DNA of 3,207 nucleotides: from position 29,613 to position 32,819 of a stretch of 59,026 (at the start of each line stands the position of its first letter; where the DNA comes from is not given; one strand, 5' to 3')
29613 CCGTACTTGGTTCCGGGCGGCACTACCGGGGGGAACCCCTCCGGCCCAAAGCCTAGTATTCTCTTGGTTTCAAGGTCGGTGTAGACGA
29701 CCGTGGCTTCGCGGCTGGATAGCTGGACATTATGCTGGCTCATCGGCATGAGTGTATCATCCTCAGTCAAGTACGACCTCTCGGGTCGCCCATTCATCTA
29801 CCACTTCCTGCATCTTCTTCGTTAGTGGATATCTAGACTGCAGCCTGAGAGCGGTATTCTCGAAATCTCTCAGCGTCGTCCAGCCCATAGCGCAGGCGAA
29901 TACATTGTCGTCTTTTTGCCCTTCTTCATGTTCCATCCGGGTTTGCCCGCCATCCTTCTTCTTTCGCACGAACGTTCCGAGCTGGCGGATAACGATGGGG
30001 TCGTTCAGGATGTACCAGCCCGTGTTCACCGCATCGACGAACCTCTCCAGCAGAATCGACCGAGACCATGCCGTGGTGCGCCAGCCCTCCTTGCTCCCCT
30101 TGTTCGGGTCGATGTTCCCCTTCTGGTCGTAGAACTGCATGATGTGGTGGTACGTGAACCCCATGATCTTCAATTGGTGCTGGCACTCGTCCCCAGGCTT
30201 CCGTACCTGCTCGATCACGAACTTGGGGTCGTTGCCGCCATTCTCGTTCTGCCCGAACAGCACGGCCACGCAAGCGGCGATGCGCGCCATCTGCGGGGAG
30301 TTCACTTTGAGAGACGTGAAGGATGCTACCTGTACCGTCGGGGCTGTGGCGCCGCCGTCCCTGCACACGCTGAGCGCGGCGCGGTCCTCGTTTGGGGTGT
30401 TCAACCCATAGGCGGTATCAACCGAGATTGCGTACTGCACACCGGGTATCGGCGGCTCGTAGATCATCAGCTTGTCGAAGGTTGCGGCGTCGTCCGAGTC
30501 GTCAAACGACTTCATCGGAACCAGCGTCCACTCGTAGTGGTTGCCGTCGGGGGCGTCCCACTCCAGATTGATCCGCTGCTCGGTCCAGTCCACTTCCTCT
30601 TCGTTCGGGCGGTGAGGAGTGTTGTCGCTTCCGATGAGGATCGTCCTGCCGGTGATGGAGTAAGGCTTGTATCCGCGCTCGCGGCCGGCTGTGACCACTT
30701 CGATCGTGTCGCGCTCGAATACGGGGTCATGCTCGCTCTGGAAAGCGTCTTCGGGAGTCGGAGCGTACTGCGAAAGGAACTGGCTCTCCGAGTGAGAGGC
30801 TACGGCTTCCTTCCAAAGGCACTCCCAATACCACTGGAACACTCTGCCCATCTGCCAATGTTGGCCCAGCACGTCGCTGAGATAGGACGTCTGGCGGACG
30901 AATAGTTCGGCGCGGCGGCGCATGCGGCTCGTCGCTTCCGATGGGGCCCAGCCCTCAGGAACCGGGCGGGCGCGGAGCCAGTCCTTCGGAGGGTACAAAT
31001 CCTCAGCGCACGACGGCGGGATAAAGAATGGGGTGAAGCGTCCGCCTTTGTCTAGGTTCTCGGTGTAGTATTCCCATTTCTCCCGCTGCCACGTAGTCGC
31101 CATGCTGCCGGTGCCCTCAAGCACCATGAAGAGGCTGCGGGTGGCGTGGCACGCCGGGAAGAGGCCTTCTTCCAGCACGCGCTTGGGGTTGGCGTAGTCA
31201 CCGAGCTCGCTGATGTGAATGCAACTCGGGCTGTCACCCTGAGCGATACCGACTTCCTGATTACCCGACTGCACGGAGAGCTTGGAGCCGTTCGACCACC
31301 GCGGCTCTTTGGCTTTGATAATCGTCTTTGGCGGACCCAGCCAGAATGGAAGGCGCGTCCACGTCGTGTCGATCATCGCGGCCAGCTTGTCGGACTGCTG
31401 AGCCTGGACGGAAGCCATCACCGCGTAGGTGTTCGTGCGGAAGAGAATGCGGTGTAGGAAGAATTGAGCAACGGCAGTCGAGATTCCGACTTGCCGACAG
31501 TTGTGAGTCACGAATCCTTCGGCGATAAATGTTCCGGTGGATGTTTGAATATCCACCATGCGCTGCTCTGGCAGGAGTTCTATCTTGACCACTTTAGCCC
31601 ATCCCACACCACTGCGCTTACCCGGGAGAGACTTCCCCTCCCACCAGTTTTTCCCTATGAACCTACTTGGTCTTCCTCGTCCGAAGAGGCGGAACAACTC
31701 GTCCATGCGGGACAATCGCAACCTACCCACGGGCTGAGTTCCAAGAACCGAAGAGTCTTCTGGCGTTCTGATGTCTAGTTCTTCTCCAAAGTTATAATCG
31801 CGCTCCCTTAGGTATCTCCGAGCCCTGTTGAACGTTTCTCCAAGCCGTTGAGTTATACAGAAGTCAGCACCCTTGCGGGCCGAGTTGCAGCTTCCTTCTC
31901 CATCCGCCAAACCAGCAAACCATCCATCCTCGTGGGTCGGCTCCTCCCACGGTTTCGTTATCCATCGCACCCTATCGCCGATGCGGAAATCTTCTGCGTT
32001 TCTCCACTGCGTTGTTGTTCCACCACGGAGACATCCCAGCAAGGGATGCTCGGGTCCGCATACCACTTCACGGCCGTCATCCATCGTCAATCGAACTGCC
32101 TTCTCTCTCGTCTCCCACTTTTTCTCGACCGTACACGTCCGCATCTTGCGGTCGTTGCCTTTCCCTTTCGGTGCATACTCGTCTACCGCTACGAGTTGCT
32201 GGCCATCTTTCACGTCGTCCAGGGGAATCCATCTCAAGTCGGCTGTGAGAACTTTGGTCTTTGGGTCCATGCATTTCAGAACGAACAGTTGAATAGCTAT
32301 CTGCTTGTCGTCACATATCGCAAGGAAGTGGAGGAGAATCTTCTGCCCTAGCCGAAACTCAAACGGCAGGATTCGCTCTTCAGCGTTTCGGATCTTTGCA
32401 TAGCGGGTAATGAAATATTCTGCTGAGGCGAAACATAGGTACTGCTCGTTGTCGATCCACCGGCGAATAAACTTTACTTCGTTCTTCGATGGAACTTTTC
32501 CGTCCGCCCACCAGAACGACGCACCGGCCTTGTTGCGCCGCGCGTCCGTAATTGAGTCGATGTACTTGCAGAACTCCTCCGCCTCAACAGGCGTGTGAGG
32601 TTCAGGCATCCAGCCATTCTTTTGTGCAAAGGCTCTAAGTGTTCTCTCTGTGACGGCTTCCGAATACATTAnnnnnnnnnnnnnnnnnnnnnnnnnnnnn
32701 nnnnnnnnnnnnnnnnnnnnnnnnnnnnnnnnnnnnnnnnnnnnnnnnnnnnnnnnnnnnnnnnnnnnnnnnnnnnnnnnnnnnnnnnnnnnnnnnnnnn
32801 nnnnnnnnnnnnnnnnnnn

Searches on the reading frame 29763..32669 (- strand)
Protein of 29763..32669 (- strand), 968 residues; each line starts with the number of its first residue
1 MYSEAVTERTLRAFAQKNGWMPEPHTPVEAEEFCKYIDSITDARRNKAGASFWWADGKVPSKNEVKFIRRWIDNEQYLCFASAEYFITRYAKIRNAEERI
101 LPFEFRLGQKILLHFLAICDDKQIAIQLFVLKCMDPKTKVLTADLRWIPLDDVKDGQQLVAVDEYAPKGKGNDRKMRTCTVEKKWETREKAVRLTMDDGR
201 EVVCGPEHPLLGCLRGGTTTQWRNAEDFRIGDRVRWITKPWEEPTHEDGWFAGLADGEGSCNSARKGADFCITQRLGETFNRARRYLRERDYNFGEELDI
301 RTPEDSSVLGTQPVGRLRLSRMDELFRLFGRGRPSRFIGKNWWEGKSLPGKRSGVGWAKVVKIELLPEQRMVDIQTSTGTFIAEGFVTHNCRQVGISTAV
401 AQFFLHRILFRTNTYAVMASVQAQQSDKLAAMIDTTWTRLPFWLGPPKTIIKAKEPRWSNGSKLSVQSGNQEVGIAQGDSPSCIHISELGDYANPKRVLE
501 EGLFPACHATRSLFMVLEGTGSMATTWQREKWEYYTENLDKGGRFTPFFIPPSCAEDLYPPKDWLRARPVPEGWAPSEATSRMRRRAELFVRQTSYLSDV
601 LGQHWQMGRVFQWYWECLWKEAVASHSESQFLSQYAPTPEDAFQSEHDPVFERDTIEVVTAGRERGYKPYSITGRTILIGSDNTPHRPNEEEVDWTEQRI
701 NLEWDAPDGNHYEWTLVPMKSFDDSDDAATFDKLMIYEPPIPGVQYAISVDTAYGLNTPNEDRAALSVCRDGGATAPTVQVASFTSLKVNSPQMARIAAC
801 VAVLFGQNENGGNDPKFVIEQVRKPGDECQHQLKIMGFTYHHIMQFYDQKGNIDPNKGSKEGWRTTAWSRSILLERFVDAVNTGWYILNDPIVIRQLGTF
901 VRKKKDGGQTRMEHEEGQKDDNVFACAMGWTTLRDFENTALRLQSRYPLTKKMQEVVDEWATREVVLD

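Call 11: search_protein_families(library=phrogs, proteins=[window:29763-32669:-], max_evalue=0.001)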
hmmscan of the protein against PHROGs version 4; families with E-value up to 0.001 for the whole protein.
window:29763-32669:- (968 aa): 3 families
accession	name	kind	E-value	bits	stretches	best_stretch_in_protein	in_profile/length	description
phrog_2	-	head and packaging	9e-09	35.6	1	176-771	194-504/807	terminase large subunit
phrog_5989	-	head and packaging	9.9e-07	29.2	1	387-467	160-240/347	terminase large subunit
phrog_24361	-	head and packaging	1.1e-06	29.6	1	834-930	46-135/162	terminase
